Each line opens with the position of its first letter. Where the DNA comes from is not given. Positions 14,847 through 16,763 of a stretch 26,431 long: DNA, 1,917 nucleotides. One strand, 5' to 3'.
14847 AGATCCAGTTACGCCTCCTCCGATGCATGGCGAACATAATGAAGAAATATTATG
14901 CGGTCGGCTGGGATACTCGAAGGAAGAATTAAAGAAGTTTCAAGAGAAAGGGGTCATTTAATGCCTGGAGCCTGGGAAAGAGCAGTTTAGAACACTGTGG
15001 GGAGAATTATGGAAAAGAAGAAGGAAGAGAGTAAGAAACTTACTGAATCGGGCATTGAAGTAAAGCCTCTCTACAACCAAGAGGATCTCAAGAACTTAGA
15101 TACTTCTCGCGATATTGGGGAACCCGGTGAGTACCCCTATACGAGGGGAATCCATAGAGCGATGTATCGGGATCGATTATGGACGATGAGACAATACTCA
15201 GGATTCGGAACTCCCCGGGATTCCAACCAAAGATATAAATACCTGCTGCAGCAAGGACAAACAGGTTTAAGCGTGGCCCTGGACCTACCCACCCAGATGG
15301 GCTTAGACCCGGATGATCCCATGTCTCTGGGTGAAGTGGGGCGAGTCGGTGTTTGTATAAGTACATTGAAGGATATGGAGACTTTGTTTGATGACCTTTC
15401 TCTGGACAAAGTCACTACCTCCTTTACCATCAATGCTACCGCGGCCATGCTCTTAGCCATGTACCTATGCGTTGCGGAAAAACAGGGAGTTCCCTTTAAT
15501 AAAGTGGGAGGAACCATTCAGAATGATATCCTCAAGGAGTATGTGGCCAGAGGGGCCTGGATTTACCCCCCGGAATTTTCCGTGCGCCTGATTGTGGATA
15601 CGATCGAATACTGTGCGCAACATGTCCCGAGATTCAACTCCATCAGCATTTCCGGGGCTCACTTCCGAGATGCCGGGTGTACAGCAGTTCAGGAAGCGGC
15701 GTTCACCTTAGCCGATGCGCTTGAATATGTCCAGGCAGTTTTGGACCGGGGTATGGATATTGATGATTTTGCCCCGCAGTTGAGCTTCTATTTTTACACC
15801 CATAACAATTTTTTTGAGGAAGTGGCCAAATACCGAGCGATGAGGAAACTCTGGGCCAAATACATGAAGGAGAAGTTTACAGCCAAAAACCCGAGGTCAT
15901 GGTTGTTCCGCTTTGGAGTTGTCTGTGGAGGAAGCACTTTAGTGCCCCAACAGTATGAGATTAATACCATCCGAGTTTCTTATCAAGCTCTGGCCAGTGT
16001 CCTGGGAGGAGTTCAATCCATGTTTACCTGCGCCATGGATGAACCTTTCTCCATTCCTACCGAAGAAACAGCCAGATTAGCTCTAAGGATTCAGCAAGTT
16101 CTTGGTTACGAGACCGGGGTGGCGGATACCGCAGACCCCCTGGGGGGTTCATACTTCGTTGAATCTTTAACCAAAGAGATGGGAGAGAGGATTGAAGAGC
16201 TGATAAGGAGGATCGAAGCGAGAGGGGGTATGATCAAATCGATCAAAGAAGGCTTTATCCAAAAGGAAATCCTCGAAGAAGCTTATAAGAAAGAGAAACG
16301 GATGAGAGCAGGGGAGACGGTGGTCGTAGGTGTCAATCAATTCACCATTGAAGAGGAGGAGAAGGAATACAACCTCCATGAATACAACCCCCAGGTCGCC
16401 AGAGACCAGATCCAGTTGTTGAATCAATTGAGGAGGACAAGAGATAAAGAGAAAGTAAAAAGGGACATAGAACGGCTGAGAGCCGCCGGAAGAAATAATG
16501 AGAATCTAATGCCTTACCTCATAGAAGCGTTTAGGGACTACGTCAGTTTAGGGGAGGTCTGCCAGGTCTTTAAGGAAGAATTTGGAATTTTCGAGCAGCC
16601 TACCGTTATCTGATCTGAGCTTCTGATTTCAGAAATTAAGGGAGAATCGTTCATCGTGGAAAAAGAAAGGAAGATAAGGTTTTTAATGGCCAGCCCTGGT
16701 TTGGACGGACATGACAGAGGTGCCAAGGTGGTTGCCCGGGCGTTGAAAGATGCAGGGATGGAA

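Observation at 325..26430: Candidate undescribed pathway: divergent twin-mutase locus for substituted succinates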

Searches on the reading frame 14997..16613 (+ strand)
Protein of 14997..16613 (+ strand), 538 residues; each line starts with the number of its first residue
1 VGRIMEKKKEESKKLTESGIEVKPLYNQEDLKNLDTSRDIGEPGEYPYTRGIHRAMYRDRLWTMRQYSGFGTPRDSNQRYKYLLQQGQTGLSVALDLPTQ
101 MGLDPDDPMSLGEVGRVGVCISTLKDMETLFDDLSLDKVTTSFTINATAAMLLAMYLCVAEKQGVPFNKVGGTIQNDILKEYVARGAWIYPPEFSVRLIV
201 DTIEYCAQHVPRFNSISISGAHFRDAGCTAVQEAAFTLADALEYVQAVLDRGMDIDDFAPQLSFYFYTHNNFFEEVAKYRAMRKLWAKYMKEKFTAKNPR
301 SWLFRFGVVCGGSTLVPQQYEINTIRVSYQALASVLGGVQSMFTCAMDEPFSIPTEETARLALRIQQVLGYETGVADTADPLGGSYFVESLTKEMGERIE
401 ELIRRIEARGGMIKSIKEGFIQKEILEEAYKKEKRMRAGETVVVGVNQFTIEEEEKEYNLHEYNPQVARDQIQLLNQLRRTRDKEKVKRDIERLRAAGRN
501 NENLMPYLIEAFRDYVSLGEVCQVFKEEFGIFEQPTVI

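Call 4: search_protein_families(library=pfam, proteins=[window:14997-16613:+])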
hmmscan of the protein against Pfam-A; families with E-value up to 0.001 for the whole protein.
window:14997-16613:+ (538 aa): 1 family
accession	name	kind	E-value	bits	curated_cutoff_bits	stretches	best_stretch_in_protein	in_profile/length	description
PF01642.28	MM_CoA_mutase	-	6.3e-204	678.7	22.1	1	16-530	2-512/512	Methylmalonyl-CoA mutase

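Call 6: search_protein_families(library=ncbifam, proteins=[window:14997-16613:+], max_evalue=0.00001)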
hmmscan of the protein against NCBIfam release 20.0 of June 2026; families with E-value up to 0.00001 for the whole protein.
window:14997-16613:+ (538 aa): 4 families
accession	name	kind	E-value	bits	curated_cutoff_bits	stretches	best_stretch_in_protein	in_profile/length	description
TIGR00641.1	acid_CoA_mut_N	subfamily_domain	2.9e-204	679.2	303.8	1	16-536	3-526/528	methylmalonyl-CoA mutase N-terminal domain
NF006944.0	PRK09426.1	equivalog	1.2e-168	562.3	876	1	6-534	27-553/721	methylmalonyl-CoA mutase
NF045497.1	IsobCoAmut_IcmF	equivalog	1.8e-89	300.8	1500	1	42-527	555-1067/1076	fused isobutyryl-CoA mutase/GTPase IcmF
TIGR00642.1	mmCoA_mut_beta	equivalog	3.7e-50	170.8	617.25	1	15-451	45-452/620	methylmalonyl-CoA mutase small subunit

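Call 8: search_solved_structures(query=window:14997-16613:+, max_evalue=1e-20)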
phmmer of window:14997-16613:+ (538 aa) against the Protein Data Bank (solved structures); distinct sequences matched with E-value up to 1e-20: 10.
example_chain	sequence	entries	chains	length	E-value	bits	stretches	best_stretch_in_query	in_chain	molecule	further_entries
4r3u_A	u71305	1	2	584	1.8e-158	531.7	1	9-535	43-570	2-hydroxyisobutyryl-CoA mutase large subunit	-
8gju_J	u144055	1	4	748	7.1e-127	427.5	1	14-531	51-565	Methylmalonyl-CoA mutase, mitochondrial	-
2xij_A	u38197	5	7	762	7.5e-127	427.4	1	14-531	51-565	METHYLMALONYL-COA MUTASE, MITOCHONDRIAL | Methylmalonyl-CoA mutase, mitochondrial precursor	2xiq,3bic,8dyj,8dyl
6oxc_A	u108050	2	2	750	6e-113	381.5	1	16-530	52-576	Methylmalonyl-CoA mutase large subunit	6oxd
1req_A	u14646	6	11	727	5.7e-111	375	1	18-532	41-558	METHYLMALONYL-COA MUTASE | PROTEIN (METHYLMALONYL-COA MUTASE)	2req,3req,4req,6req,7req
5req_A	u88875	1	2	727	2.1e-110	373.2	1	18-532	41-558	PROTEIN (METHYLMALONYL-COA MUTASE ALPHA-SUBUNIT)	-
1e1c_A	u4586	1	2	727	1.4e-109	370.4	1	18-532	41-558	METHYLMALONYL-COA MUTASE ALPHA CHAIN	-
8ssl_A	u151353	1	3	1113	1.7e-71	244.8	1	168-529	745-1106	Fused isobutyryl-CoA mutase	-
4xc6_A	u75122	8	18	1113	1.7e-71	244.7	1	168-529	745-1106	Isobutyryl-CoA mutase fused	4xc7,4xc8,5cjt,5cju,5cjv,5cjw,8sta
1e1c_B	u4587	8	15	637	7.3e-24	87.6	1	196-449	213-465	METHYLMALONYL-COA MUTASE BETA CHAIN | METHYLMALONYL-COA MUTASE | PROTEIN (METHYLMALONYL-COA MUTASE BETA-SUBUNIT)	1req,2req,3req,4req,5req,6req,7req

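Call 10: search_solved_structures(query=window:14997-16613:+, max_evalue=1e-100, show_alignments=5)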
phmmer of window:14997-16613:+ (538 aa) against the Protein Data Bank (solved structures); distinct sequences matched with E-value up to 1e-100: 7.
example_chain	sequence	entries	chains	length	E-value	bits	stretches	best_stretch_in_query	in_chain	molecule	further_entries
4r3u_A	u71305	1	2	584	1.8e-158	531.7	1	9-535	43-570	2-hydroxyisobutyryl-CoA mutase large subunit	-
8gju_J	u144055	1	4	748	7.1e-127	427.5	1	14-531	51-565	Methylmalonyl-CoA mutase, mitochondrial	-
2xij_A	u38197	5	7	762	7.5e-127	427.4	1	14-531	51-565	METHYLMALONYL-COA MUTASE, MITOCHONDRIAL | Methylmalonyl-CoA mutase, mitochondrial precursor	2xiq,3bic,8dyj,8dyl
6oxc_A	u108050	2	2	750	6e-113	381.5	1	16-530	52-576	Methylmalonyl-CoA mutase large subunit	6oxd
1req_A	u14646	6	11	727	5.7e-111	375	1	18-532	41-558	METHYLMALONYL-COA MUTASE | PROTEIN (METHYLMALONYL-COA MUTASE)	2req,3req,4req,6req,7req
5req_A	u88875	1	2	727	2.1e-110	373.2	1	18-532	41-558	PROTEIN (METHYLMALONYL-COA MUTASE ALPHA-SUBUNIT)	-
1e1c_A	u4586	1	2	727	1.4e-109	370.4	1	18-532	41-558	METHYLMALONYL-COA MUTASE ALPHA CHAIN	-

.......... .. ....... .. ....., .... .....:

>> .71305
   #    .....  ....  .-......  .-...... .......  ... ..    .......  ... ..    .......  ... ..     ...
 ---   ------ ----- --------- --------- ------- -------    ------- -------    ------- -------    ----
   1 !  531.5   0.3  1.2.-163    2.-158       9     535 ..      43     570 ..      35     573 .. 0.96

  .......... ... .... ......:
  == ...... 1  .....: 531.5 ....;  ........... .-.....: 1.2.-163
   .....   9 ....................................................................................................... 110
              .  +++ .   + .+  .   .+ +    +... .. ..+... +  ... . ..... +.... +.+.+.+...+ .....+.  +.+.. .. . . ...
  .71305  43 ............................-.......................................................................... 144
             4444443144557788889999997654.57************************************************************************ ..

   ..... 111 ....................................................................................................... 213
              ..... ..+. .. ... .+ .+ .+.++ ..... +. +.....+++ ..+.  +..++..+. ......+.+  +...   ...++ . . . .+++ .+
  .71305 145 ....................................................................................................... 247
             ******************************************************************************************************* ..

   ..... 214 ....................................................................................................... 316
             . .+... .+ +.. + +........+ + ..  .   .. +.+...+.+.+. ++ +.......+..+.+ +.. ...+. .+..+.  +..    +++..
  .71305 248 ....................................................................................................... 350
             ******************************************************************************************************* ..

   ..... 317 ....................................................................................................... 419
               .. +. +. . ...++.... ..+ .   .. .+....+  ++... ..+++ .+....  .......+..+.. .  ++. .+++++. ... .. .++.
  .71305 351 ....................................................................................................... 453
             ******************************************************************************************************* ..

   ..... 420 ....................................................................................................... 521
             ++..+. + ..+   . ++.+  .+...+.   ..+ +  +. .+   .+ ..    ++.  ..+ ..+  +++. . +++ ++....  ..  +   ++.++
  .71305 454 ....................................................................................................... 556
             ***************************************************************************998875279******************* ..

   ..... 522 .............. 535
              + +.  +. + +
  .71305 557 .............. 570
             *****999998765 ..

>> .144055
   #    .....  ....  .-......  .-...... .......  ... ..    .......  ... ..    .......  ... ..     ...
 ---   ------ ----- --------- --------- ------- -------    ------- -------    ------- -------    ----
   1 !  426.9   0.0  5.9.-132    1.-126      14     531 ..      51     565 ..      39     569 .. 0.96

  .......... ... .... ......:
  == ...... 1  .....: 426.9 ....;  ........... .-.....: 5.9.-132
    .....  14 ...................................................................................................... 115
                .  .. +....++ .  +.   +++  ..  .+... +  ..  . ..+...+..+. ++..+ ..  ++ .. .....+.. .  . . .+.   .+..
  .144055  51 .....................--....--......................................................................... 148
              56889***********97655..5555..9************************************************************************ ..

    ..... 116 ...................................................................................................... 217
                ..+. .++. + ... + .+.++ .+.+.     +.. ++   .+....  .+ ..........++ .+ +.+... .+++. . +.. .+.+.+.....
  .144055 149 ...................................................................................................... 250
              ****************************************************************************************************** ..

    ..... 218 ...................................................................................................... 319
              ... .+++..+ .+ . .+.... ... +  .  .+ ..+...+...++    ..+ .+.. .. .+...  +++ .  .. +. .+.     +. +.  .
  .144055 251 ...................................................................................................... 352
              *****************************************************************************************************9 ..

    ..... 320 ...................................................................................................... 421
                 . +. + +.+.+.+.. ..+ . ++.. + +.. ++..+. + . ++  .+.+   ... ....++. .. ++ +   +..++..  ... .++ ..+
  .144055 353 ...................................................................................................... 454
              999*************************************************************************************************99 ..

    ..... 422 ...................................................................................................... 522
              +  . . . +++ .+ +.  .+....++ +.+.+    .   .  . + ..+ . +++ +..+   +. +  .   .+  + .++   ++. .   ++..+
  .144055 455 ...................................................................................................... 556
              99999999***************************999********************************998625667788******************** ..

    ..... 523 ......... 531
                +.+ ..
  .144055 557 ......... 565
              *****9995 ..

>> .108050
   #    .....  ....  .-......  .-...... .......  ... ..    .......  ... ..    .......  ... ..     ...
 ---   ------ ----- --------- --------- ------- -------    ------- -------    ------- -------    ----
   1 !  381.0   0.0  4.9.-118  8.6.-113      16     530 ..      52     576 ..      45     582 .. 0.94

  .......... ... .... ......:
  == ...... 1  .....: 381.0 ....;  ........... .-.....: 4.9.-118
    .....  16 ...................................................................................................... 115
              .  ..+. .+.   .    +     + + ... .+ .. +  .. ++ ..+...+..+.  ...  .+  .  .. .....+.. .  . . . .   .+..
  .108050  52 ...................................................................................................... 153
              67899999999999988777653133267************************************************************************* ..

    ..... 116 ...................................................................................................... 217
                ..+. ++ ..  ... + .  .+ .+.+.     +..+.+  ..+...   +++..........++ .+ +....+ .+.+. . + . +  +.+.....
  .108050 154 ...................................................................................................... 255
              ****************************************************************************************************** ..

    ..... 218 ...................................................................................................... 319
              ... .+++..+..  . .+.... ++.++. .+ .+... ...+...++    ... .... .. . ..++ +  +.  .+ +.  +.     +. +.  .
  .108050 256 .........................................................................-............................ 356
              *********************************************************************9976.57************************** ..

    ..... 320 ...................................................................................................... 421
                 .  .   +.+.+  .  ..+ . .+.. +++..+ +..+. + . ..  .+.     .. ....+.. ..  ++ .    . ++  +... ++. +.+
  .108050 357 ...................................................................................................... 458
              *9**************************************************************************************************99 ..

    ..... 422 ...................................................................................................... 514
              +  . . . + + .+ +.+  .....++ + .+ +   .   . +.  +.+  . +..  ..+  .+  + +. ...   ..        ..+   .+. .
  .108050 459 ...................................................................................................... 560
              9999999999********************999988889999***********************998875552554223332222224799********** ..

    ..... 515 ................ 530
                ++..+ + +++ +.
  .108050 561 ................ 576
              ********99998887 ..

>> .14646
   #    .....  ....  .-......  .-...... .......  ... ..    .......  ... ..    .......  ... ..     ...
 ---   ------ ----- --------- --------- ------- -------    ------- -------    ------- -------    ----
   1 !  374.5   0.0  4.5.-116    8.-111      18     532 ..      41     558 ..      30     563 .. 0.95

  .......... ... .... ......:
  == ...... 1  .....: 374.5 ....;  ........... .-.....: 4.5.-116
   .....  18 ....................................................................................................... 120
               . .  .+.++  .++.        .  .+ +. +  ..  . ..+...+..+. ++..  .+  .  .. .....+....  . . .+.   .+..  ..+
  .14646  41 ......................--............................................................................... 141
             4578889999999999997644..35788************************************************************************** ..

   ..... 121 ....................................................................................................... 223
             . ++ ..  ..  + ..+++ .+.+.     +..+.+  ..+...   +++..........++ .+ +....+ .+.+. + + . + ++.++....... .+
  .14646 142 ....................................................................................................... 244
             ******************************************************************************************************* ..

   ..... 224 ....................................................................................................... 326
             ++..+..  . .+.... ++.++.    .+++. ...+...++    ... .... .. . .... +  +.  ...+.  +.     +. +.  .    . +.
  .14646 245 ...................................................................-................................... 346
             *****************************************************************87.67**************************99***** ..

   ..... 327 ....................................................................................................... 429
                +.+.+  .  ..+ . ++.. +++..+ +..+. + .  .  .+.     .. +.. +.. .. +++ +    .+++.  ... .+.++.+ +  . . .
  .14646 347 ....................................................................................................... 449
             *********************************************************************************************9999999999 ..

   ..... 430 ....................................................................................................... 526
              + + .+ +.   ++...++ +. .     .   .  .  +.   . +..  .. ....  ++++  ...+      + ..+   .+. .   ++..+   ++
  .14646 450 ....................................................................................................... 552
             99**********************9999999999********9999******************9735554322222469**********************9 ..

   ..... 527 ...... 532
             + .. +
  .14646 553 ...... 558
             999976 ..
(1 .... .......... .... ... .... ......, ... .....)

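Call 15: find_related_loci(query=window:14997-16613:+, collection=genome_contigs, flank=10000)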
Query window:14997-16613:+ (538 aa) in genome_contigs; peptide patterns used: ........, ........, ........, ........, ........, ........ (x = any residue, [..] = any of these).
600 stretches matched a pattern (row limit reached: there are more); 541 encode a relative of the query (tblastn E <= 1e-3); the best 80 are kept; 80 distinct loci.
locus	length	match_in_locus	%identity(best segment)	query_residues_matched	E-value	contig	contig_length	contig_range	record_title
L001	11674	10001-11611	90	2-538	0e+0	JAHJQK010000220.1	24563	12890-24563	MAG: Proteobacteria bacterium isolate OS_PC_MetaG.mb.106 OS_PC_MetaG.mb.106_k141_806776, whole genome shotgun sequence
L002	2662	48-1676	54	3-537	0e+0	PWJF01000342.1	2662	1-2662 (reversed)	MAG: Ignavibacteriales bacterium isolate CSSed10_136R1 CS-Sed10-C161065, whole genome shotgun sequence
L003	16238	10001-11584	55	3-530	0e+0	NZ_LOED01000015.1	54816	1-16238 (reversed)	Fervidicola ferrireducens strain Y170 AN618_contig000015, whole genome shotgun sequence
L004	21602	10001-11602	53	1-538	0e+0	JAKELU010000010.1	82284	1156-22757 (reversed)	Firmicutes bacterium FC7 FC7_Scaffold10, whole genome shotgun sequence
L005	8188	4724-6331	54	3-538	0e+0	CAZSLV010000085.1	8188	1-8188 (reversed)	MAG TPA_asm: uncultured Gudongella sp. isolate binchicken_co59_178 genome assembly, contig: NODE_21256_length_8188_cov_1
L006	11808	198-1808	53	1-538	0e+0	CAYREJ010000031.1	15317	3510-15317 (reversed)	MAG TPA_asm: uncultured Acidobacteriota bacterium isolate binchicken_co30_160 genome assembly, contig: NODE_2723_length_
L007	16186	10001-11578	55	5-530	0e+0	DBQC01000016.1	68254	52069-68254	MAG TPA_asm: Ruminococcaceae bacterium UBA1404 UBA1404_contig_4560, whole genome shotgun sequence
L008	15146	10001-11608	52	3-538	0e+0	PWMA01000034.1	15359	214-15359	MAG: Candidatus Methanofastidiosia archaeon isolate CSSed10_256R1 CS-Sed10-C8158, whole genome shotgun sequence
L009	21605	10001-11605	52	3-538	0e+0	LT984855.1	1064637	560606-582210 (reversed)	uncultured Desulfobacterium sp. isolate TRIP AH-1 genome assembly, scaffold: PITCH_a_scaffold2, whole genome shotgun seq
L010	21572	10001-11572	54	8-533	0e+0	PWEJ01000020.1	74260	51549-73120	MAG: Halanaerobiaceae bacterium isolate T1Sed10_84 T1-Sed10-C145, whole genome shotgun sequence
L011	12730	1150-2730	52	8-533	0e+0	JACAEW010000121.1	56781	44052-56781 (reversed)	MAG: Syntrophaceae bacterium isolate L.E.D.56 k119_607077, whole genome shotgun sequence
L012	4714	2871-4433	53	16-538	0e+0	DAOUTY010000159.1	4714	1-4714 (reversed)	MAG TPA_asm: Chloroflexota bacterium isolate CSMAG_809 CSMAG_809_k141_451861_length_4714_cov_13.0000, whole genome shotg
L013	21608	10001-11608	52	2-537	0e+0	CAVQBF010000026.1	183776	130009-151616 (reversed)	MAG: uncultured Ignavibacteriales bacterium isolate MFD09964.bin.1.357 genome assembly, contig: contig_6152, whole genom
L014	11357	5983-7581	53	5-537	0e+0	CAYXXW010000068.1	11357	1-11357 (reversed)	MAG TPA_asm: uncultured Melioribacteraceae bacterium isolate SRP155585_co1_19 genome assembly, contig: NODE_3298_length_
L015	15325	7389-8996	51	2-538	0e+0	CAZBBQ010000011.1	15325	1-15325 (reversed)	MAG TPA_asm: uncultured Desulfobacteraceae bacterium isolate SRP191223_co2_79 genome assembly, contig: NODE_2542_length_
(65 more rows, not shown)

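Call 25: find_homologous_proteins(query=window:14997-16613:+, max_evalue=1e-50)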
Query window:14997-16613:+ (538 aa): 8000 proteins with E <= 1e-50 among 8000 candidates; the best 120 are listed.
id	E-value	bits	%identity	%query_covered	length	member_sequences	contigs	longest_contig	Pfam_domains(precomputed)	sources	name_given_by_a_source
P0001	0.0e+0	1106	89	100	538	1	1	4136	PF01642.29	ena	-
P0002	0.0e+0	1094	89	99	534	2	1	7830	PF01642.29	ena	-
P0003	0.0e+0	1093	89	99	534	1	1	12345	PF01642.29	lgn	-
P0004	0.0e+0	1091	89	97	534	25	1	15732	PF01642.29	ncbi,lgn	-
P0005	0.0e+0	1073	86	100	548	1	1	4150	PF01642.29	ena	-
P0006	0.0e+0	1068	86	100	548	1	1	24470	PF01642.29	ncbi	-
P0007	0.0e+0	1068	87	99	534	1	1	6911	PF01642.29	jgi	jgi:methylmalonyl-CoA mutase N-terminal domain/subunit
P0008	0.0e+0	1066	86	99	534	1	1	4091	PF01642.29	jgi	-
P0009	0.0e+0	1060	85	99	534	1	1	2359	PF01642.29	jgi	-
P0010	0.0e+0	1059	86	99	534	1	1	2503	PF01642.29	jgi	jgi:methylmalonyl-CoA mutase N-terminal domain/subunit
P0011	0.0e+0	1058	86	99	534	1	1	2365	PF01642.29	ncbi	-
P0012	0.0e+0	1049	85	99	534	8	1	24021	PF01642.29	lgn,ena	-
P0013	0.0e+0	1037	83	99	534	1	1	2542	PF01642.29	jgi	jgi:methylmalonyl-CoA mutase N-terminal domain/subunit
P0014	0.0e+0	1032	83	99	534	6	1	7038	PF01642.29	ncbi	-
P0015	0.0e+0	1031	83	99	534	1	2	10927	PF01642.29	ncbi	-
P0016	0.0e+0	1026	83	99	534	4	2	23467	PF01642.29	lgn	-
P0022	3.2e-298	1008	81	99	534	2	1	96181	PF01642.29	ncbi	-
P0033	2.8e-290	982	79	99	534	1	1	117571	PF01642.29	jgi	jgi:methylmalonyl-CoA mutase N-terminal domain/subunit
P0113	8.8e-215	732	61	100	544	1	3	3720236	PF01642.29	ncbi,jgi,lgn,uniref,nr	ncbi:methylmalonyl-CoA mutase family protein [Metallumcola ferriviriculae]|uniref:Methylmalonyl-CoA 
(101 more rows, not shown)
